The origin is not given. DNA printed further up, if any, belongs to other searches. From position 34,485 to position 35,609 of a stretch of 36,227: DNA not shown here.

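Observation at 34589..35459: AT-rich single-gene moron between D and ogr encoding a trypsin/DegP-like serine-protease-fold protein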

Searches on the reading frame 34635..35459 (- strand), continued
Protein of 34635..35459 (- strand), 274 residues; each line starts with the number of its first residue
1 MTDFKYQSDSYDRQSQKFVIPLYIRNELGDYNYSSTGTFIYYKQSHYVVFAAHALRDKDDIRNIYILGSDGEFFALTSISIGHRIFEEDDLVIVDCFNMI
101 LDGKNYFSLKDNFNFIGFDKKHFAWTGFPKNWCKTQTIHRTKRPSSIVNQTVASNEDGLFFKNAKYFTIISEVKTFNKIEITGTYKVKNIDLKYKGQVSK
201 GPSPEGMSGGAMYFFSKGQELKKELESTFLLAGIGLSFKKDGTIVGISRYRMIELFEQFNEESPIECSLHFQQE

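Call 93: fold_search(model_id=the predicted structure, library=viral)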
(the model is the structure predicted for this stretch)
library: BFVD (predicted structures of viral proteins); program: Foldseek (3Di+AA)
matches with E <= 10: 880; with E <= 0.001: 431
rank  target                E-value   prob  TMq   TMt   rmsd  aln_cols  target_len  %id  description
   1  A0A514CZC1            9.0e-09  1.00  0.49  0.22   8.1       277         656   12  Serine protease (Fragment) [Riboviria sp.]
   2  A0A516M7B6            3.5e-08  1.00  0.47  0.53   5.8       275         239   11  (no name in the UniProt tables at hand)
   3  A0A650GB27            6.9e-08  1.00  0.44  0.21  14.3       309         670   12  (no name in the UniProt tables at hand)
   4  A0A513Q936            2.1e-07  1.00  0.43  0.29  10.6       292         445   12  Polyprotein (Fragment) [Teschovirus A]
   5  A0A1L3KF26            3.0e-07  1.00  0.42  0.16  10.6       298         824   11  (no name in the UniProt tables at hand)
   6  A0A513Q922            3.6e-07  1.00  0.42  0.40  12.6       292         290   12  Polyprotein (Fragment) [Teschovirus A]
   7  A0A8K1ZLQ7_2          3.8e-07  1.00  0.41  0.16   9.5       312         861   11  RNA-directed RNA polymerase [Giant panda Dicistroviridae]
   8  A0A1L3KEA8            4.2e-07  1.00  0.45  0.13  12.6       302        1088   12  (no name in the UniProt tables at hand)
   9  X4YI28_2              4.5e-07  1.00  0.41  0.13   9.6       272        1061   12  (no name in the UniProt tables at hand)
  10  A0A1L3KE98            4.8e-07  1.00  0.49  0.14   8.4       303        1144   11  (no name in the UniProt tables at hand)
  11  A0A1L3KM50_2          4.8e-07  1.00  0.40  0.13  10.6       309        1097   12  (no name in the UniProt tables at hand)
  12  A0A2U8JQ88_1          5.3e-07  1.00  0.41  0.11  12.6       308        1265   12  Genome polyprotein [Renmark bee virus 5]
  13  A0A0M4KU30            5.6e-07  1.00  0.42  0.19  10.8       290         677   14  Putative ORF2 polyprotein [Rhizoctonia solani barnavirus 1]
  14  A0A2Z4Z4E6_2          5.6e-07  1.00  0.45  0.14  10.5       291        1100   10  (no name in the UniProt tables at hand)
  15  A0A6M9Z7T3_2          6.7e-07  1.00  0.43  0.17  11.2       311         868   10  Polymerase polyprotein [Riboviria sp.]
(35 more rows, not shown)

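Call 98: find_related_loci(query=A4, collection=viral_contigs, flank=7000)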
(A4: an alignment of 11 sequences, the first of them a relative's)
Query A4 (268 aa) in viral_contigs; peptide patterns used: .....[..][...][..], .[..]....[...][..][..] (x = any residue, [..] = any of these).
70 stretches matched a pattern, but none encodes a relative of the query by tblastn (E <= 1e-3).

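Call 101: list_cluster_members(proteins=[window:34635-35459:-, P0037])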
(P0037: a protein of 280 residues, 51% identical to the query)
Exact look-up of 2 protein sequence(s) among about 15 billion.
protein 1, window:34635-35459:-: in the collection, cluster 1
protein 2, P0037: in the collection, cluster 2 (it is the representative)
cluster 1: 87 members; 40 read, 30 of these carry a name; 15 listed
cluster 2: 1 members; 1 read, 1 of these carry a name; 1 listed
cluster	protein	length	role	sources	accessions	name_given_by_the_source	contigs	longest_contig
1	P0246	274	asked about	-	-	hypothetical protein [Escherichia coli] | Trypsin-like peptidase domain-containing protein n=2 Tax=Salmonella enterica TaxID=28901 ...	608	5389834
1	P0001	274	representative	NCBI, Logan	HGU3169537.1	TPA: hypothetical protein ACM89G_001029 [Escherichia coli O103:H2]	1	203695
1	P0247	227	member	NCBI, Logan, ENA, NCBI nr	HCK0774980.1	TPA: hypothetical protein NY098_004406 [Escherichia coli] | hypothetical protein [Escherichia coli]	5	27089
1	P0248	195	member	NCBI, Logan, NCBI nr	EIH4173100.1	hypothetical protein CGE15_001035 [Escherichia coli] | hypothetical protein [Escherichia coli]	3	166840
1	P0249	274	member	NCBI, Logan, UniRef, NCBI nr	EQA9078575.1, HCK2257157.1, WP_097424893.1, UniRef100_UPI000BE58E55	hypothetical protein ACX9RQ_000719 [Escherichia coli] | hypothetical protein n=1 Tax=Escherichia coli TaxID=562 RepID=UPI000BE58E55 | hypothetical protein [Escherichia coli]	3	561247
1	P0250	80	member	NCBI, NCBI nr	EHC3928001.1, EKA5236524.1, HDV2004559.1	hypothetical protein JTO18_005164, partial [Escherichia coli] | hypothetical protein [Escherichia coli]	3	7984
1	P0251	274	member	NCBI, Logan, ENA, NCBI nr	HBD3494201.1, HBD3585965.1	TPA: hypothetical protein KI991_003949 [Escherichia coli] | hypothetical protein [Escherichia coli]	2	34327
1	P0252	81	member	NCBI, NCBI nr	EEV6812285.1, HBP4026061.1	TPA: hypothetical protein L5080_004778, partial [Escherichia coli] | hypothetical protein [Escherichia coli]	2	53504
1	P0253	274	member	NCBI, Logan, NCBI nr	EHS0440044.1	hypothetical protein KUR85_000152 [Escherichia coli] | hypothetical protein [Escherichia coli]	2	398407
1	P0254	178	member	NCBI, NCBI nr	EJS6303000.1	hypothetical protein N1231_004465, partial [Escherichia coli] | hypothetical protein [Escherichia coli]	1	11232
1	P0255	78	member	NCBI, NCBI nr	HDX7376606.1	TPA: hypothetical protein RPO63_004537, partial [Escherichia coli] | hypothetical protein [Escherichia coli]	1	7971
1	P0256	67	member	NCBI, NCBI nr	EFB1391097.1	hypothetical protein FKF71_22450, partial [Escherichia coli] | hypothetical protein [Escherichia coli]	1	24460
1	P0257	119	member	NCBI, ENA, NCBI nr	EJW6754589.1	hypothetical protein OCP57_003641, partial [Escherichia coli] | hypothetical protein [Escherichia coli]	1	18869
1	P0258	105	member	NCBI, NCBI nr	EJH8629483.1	hypothetical protein NF510_004516, partial [Escherichia coli] | hypothetical protein [Escherichia coli]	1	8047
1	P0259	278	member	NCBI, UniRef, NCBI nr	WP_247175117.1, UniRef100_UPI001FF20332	hypothetical protein [Escherichia coli] | hypothetical protein n=1 Tax=Escherichia coli TaxID=562 RepID=UPI001FF20332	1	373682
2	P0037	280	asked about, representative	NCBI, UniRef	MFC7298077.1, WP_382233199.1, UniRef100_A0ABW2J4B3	hypothetical protein [Herminiimonas aquatilis] | Trypsin-like peptidase n=1 Tax=Herminiimonas aquatilis TaxID=345342 RepID=A0ABW2J4B3_9BURK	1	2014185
